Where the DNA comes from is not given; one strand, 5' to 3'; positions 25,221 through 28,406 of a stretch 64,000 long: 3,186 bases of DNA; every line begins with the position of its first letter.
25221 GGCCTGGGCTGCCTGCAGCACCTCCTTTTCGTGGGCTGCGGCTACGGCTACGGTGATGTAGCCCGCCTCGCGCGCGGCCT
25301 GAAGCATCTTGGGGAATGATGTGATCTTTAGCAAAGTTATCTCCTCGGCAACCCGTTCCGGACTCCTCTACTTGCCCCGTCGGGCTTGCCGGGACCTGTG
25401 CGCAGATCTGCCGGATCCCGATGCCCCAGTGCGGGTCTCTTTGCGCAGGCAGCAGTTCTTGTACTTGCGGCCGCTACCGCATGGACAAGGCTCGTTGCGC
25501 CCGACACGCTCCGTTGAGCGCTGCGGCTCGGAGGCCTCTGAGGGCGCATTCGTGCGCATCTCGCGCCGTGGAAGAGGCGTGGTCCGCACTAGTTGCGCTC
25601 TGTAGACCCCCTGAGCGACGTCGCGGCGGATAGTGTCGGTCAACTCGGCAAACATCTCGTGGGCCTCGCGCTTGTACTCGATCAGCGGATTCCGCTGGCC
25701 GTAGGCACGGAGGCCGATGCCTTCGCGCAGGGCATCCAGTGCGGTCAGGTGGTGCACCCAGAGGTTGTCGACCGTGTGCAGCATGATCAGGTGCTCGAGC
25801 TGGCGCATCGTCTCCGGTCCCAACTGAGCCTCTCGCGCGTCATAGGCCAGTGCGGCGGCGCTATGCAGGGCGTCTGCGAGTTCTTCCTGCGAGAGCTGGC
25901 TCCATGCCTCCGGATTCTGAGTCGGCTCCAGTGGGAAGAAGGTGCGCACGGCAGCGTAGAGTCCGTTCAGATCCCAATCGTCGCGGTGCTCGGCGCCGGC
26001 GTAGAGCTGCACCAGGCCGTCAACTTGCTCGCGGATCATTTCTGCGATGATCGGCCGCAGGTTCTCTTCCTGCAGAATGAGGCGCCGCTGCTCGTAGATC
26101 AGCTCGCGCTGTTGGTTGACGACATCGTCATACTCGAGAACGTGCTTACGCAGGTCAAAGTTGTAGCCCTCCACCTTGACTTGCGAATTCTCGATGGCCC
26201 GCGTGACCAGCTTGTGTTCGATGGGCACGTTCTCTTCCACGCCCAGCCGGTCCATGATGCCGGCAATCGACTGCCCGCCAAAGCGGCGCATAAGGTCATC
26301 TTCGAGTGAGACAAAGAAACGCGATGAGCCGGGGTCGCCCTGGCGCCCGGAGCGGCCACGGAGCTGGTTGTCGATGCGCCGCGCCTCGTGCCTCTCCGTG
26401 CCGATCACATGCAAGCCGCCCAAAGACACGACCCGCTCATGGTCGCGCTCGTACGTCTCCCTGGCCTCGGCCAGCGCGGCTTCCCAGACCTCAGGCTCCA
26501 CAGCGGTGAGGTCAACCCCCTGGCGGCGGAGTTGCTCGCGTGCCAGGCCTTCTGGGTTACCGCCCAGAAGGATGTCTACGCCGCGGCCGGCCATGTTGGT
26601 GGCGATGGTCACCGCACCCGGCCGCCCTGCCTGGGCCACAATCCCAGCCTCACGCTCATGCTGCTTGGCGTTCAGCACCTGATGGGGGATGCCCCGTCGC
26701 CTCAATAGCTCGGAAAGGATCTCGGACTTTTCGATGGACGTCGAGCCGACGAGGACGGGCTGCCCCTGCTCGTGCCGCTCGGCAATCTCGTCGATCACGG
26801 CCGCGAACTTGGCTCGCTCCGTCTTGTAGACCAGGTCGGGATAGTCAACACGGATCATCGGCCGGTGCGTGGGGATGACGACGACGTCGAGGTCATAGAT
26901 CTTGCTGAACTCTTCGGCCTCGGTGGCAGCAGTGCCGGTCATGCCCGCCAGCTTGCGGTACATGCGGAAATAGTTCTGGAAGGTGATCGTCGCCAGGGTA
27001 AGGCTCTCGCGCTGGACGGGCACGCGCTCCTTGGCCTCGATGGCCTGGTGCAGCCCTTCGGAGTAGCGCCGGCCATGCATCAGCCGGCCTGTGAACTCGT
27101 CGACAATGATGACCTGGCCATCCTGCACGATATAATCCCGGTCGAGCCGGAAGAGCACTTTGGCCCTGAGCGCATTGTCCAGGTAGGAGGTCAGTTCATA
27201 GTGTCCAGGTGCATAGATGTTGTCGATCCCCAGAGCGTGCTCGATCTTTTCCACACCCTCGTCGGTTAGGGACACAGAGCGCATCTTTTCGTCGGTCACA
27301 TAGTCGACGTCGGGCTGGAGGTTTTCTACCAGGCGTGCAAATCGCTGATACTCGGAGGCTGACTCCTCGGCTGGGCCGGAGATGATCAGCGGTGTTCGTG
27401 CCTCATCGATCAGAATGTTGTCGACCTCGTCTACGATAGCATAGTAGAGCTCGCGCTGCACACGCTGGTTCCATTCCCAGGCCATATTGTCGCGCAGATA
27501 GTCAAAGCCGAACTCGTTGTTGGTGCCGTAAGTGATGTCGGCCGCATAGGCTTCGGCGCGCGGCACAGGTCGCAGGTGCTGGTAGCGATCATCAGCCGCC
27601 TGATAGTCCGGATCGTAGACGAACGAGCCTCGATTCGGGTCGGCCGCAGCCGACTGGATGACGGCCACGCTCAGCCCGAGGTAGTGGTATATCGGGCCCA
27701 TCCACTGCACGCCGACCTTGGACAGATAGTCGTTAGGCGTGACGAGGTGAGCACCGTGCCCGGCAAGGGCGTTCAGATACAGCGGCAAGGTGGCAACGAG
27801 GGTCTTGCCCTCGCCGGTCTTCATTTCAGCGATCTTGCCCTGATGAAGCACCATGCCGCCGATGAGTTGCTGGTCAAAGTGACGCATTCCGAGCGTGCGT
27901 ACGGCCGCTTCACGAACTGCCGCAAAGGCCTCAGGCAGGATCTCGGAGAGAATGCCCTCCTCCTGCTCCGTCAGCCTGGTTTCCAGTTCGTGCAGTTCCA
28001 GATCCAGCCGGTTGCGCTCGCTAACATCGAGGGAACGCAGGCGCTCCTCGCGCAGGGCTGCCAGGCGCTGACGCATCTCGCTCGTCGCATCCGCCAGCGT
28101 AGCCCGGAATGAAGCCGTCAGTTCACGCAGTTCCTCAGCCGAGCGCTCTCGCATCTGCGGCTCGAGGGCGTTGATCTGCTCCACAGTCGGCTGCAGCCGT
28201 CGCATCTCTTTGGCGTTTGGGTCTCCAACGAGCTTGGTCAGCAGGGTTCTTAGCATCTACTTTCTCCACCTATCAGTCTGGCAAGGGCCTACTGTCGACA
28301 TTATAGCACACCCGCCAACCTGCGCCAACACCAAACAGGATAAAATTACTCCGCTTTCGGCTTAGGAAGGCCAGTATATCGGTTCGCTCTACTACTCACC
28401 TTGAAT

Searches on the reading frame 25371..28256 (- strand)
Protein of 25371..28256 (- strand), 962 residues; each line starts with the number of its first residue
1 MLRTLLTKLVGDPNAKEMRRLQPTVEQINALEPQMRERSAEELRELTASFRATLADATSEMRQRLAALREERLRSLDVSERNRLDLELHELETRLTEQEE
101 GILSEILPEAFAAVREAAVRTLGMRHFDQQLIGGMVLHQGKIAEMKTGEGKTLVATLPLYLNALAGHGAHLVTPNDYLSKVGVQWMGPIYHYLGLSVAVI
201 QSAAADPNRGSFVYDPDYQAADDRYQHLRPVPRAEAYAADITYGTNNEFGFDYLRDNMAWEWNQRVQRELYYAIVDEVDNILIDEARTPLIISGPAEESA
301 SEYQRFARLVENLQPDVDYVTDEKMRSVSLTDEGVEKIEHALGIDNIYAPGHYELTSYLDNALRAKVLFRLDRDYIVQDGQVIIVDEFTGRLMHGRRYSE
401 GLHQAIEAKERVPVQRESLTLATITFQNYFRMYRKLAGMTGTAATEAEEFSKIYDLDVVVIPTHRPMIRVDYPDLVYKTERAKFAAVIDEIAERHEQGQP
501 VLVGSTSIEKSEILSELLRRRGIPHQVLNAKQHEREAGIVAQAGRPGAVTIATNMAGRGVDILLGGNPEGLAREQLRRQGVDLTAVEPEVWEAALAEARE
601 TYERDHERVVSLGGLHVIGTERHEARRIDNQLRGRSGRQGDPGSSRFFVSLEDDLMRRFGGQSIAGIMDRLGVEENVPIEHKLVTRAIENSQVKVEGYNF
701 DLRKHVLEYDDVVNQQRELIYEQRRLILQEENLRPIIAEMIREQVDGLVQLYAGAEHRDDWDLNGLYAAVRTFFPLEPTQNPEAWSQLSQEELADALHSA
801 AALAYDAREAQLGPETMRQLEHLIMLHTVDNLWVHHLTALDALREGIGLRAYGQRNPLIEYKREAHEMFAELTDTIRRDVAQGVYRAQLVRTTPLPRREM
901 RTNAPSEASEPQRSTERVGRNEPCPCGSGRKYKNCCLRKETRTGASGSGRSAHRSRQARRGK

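Call 25: search_protein_families(library=pfam, max_evalue=0.00001, proteins=[window:25371-28256:-])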
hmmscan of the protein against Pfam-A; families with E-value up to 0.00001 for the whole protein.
window:25371-28256:- (962 aa): 5 families
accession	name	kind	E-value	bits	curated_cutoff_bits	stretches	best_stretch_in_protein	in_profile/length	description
PF07517.20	SecA_DEAD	-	1.6e-118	395.6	24.6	1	7-451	2-290/290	SecA DEAD-like domain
PF21090.3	P-loop_SecA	-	1.2e-93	312.9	27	1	466-675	1-204/205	SecA P-loop domain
PF07516.18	SecA_SW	-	1.8e-66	224.5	26.7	1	678-888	1-200/200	SecA Wing and Scaffold domain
PF01043.26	SecA_PP_bind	-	3.3e-41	140.7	23.5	1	299-407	2-110/110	SecA preprotein cross-linking domain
PF02810.21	SEC-C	-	4.2e-09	36.5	20.4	1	920-938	1-19/19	SEC-C motif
